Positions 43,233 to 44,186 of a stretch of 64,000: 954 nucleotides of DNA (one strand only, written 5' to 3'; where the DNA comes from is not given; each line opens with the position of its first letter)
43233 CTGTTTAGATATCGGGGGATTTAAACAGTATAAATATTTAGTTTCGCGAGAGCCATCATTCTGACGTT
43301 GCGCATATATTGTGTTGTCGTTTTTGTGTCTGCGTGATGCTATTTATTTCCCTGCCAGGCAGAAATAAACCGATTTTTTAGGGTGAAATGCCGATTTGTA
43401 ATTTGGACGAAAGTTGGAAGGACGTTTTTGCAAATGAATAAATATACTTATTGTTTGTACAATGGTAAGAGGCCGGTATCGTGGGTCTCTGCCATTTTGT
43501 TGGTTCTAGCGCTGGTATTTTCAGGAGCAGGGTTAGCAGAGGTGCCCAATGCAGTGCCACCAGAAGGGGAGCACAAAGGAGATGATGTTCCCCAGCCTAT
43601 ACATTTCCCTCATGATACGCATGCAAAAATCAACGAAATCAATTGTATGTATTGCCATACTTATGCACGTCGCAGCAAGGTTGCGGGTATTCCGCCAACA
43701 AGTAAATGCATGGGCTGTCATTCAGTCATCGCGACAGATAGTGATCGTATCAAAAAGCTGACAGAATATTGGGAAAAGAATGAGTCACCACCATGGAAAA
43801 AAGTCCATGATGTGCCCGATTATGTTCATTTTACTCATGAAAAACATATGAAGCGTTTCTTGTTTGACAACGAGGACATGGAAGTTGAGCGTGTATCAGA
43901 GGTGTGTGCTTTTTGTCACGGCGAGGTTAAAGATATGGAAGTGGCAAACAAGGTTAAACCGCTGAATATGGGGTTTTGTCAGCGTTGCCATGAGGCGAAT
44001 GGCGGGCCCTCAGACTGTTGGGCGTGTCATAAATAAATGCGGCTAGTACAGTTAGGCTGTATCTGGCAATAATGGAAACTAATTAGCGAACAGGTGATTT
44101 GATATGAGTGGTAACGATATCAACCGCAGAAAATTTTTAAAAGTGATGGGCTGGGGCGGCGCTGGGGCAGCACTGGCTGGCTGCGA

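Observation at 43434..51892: Complete alternative complex III operon with ActB split into two ORFs, no linked oxidase, and an orphan ParA next to it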

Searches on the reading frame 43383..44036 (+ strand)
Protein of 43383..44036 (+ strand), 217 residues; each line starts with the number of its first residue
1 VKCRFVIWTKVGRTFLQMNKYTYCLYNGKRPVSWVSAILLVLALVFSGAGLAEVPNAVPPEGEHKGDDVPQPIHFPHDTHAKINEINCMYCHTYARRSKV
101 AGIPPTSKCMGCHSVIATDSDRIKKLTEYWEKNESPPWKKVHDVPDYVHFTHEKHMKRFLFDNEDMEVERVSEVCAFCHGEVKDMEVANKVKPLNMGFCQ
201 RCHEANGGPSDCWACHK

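Call 3: search_protein_families(library=pfam, proteins=[window:43383-44036:+])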
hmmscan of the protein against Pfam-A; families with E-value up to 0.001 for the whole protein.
window:43383-44036:+ (217 aa): 3 families
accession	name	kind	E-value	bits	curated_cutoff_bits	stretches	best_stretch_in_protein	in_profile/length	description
PF14522.11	Cytochrome_C7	-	3.2e-05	24.1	24.8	0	74-115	2-50/67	Cytochrome c7 and related cytochrome c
PF14537.11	Cytochrom_c3_2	-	9.1e-05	23.3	25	0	84-179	5-78/79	Cytochrome c3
PF02085.21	Cytochrom_CIII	-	0.00023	21.9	22.9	1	68-128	16-67/101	Class III cytochrome C family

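Call 4: search_protein_families(library=ncbifam, proteins=[window:43383-44036:+])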
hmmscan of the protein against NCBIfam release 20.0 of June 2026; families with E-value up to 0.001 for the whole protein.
window:43383-44036:+ (217 aa): 2 families
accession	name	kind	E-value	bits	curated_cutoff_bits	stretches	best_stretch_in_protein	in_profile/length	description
NF041781.1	mnquin_red_QrcA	equivalog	1.4e-19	70.4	180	1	70-217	28-174/174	menaquinone reductase multiheme cytochrome c subunit QrcA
NF043011.1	CytC7_Geobact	equivalog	0.00038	20.9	120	0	73-114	33-75/89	cytochrome c7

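Call 39: search_solved_structures(query=window:43434-44036:+, max_evalue=0.01, show_alignments=1)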
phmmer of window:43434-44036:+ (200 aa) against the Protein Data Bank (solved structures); distinct sequences matched with E-value up to 0.01: 6.
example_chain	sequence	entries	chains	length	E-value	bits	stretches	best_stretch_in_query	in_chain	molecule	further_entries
6lod_A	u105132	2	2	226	1.7e-25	93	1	49-187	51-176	MULTIHEME_CYTC domain-containing protein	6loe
6f0k_A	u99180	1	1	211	1.9e-25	92.8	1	58-187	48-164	Cytochrome c family protein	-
8k9e_A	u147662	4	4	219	2.8e-23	85.7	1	52-187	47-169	Cytochrome c7-like domain-containing protein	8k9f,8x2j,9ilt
6btm_A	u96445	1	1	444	7.4e-22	81.1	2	51-104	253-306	Alternative Complex III subunit A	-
1ehj_A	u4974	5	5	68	0.0017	21.1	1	136-199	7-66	CYTOCHROME C7 | CYTOCHROME C551.5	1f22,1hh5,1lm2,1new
1kwj_A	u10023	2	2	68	0.0018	20.9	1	143-199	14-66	cytochrome c7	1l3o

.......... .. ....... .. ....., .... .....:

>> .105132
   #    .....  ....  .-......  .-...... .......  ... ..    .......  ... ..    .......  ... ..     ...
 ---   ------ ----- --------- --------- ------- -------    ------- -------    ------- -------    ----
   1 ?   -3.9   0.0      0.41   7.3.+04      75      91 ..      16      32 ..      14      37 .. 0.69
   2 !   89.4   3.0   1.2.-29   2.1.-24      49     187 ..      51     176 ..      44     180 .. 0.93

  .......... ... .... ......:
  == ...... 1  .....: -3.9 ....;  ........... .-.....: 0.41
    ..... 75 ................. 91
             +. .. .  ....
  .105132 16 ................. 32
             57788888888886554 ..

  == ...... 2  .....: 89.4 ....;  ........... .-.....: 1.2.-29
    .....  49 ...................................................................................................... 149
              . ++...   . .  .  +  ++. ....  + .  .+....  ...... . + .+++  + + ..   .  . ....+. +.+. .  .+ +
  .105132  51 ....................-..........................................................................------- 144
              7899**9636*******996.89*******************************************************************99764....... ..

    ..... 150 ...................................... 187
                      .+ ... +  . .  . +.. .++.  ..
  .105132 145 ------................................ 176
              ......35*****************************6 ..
